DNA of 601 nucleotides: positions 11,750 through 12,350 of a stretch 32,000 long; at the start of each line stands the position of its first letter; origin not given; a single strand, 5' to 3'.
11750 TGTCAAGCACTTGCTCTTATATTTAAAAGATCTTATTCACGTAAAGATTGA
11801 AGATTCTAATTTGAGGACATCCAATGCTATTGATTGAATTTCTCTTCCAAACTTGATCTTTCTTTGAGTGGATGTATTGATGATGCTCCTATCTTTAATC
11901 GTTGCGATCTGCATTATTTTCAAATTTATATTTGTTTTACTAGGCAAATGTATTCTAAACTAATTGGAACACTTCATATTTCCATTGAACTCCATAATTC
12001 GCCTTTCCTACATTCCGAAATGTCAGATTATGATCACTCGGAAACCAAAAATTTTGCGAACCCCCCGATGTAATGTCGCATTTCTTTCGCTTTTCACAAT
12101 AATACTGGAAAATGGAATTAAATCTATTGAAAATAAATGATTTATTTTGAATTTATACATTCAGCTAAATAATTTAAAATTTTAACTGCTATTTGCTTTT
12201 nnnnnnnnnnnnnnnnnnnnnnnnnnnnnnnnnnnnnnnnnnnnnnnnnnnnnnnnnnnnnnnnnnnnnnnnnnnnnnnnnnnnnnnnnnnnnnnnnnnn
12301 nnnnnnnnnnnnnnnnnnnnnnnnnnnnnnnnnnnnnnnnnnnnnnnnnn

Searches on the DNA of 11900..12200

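Call 67: search_rna_families(source=window, start=11900, end=12200, threshold=evalue, max_evalue=1)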
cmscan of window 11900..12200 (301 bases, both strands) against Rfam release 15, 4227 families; matches with E-value up to 1: 0.
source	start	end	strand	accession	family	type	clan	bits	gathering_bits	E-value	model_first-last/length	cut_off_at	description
